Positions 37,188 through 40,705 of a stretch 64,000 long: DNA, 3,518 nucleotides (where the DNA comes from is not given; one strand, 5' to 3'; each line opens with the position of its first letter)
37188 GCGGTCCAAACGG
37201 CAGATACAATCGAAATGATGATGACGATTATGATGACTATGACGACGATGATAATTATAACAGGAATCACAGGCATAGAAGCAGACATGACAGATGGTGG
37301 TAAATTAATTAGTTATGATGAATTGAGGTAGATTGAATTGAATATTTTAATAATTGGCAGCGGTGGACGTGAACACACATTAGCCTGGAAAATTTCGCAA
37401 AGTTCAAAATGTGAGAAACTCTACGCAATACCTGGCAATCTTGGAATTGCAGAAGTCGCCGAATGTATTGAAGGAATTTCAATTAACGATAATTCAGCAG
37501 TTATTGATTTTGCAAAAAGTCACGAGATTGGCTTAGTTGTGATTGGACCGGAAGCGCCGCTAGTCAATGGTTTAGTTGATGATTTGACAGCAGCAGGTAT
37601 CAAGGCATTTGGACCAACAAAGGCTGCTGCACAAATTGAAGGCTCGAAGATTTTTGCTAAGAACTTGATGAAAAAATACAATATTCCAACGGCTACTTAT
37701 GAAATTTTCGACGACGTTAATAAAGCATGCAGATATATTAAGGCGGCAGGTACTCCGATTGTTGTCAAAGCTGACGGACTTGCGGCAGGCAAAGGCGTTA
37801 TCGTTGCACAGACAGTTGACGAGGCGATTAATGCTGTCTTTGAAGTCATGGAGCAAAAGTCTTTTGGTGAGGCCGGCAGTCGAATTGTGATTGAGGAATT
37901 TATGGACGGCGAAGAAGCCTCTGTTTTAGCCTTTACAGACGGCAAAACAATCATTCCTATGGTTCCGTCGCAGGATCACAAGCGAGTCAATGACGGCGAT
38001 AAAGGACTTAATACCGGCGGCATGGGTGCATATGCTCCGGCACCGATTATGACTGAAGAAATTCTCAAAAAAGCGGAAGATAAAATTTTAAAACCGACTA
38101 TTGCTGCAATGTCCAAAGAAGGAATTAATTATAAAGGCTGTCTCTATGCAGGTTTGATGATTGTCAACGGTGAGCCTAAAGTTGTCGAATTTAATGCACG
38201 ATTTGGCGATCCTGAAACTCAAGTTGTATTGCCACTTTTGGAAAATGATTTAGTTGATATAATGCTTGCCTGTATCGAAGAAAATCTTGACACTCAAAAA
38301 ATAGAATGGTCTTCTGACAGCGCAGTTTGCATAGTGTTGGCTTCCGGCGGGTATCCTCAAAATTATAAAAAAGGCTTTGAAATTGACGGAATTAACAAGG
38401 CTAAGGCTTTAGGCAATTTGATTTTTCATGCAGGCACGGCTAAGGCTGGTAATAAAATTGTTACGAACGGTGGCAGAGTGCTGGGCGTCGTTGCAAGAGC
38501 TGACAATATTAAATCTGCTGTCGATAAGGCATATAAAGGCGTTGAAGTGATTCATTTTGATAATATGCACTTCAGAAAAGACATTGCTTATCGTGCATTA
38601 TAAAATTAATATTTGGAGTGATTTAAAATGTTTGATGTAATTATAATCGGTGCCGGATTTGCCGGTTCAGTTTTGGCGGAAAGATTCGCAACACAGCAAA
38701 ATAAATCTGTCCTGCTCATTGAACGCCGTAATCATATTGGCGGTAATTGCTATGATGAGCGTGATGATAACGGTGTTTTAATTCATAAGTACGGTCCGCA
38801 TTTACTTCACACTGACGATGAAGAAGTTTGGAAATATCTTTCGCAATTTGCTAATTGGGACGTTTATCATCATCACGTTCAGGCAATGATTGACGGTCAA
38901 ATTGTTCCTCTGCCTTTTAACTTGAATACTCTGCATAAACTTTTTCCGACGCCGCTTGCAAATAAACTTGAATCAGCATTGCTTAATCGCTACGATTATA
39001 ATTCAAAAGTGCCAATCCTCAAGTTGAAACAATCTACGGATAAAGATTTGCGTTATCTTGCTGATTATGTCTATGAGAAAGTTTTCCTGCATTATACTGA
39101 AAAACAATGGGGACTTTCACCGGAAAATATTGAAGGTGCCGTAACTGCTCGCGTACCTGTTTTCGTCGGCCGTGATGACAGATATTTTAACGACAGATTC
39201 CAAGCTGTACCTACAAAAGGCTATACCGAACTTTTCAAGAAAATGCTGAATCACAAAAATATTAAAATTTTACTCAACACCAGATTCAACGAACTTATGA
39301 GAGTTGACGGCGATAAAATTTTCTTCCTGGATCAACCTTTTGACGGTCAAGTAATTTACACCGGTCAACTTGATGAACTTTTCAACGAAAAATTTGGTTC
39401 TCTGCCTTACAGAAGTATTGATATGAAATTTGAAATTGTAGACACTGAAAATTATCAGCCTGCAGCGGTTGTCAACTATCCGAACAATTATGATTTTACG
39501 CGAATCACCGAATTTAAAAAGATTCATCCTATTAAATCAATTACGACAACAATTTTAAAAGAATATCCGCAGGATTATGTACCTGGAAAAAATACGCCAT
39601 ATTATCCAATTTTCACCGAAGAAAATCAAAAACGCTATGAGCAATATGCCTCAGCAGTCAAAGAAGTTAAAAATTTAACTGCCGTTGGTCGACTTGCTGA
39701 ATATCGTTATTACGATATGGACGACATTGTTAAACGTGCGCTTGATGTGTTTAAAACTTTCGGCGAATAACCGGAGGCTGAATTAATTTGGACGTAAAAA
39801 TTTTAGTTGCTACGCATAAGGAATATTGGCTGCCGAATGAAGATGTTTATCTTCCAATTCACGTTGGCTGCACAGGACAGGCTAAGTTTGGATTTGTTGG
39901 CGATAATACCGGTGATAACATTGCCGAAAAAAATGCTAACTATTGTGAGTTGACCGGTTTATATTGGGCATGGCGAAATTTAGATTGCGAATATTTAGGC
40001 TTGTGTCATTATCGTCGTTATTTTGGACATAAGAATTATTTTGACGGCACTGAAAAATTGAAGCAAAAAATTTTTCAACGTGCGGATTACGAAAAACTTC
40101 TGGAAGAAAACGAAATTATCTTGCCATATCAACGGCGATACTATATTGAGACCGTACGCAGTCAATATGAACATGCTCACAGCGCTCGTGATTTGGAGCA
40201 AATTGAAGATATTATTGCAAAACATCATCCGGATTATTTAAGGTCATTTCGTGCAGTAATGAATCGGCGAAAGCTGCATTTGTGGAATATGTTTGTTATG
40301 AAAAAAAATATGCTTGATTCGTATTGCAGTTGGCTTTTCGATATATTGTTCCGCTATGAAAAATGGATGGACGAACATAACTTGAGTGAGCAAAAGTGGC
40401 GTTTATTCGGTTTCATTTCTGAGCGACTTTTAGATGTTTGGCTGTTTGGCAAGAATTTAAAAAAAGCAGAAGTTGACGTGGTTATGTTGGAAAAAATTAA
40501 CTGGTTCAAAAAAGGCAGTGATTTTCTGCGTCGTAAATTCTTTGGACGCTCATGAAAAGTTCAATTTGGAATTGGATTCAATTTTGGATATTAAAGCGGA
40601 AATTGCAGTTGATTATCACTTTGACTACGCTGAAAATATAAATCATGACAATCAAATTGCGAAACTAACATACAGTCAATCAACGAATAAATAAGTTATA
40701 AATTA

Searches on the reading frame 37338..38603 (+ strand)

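Call 37: search_protein_families(library=pfam, max_evalue=0.00001, proteins=[window:37338-38603:+])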
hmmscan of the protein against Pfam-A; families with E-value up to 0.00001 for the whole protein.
window:37338-38603:+ (421 aa): 5 families
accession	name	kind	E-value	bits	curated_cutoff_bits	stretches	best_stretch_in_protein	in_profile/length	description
PF01071.24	GARS_A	-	4.9e-86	288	27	1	102-294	1-194/194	Phosphoribosylglycinamide synthetase, ATP-grasp (A) domain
PF02844.21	GARS_N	-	2.1e-38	131.5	29.5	1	1-101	1-100/100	Phosphoribosylglycinamide synthetase, N domain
PF02843.22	GARS_C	-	1.5e-33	115.4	34.8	1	329-419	1-92/92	Phosphoribosylglycinamide synthetase, C domain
PF02786.22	CPSase_L_D2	-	2.5e-07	30.9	19.8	1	104-288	2-179/211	Carbamoyl-phosphate synthase L chain, ATP binding domain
PF02222.28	ATP-grasp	-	9.1e-06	25.9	27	0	110-202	2-90/179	ATP-grasp domain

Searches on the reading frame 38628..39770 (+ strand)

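Call 37: search_protein_families(library=pfam, max_evalue=0.00001, proteins=[window:38628-39770:+])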
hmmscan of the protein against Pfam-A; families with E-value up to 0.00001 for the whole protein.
window:38628-39770:+ (380 aa): 4 families
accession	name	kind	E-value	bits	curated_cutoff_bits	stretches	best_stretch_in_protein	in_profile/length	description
PF03275.19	GLF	-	1.6e-70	237.4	26.3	1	151-361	1-203/203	UDP-galactopyranose mutase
PF13450.12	NAD_binding_8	-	9.1e-20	71.2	21.9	1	6-74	1-68/68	NAD(P)-binding Rossmann-like domain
PF12831.13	FAD_oxidored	-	3e-07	30.5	27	0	3-41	1-38/416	FAD dependent oxidoreductase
PF01593.30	Amino_oxidase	-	6.5e-07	29.4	19.8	1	23-230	12-234/443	Flavin containing amine oxidoreductase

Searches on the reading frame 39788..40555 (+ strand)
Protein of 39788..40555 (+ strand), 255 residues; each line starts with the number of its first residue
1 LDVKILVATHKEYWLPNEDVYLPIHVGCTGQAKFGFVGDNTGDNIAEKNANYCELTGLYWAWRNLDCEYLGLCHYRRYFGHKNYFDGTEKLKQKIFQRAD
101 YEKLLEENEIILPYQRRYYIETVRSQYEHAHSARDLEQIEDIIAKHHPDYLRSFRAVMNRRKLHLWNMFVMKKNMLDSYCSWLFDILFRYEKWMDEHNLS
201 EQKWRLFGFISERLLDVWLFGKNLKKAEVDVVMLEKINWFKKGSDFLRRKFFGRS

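Call 37: search_protein_families(library=pfam, max_evalue=0.00001, proteins=[window:39788-40555:+])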
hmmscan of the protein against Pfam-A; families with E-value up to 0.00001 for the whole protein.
window:39788-40555:+ (255 aa): 1 family
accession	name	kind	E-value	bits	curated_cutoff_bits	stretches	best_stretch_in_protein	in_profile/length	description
PF14393.11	DUF4422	-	7.3e-85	284.7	25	1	4-220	1-217/220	Domain of unknown function (DUF4422)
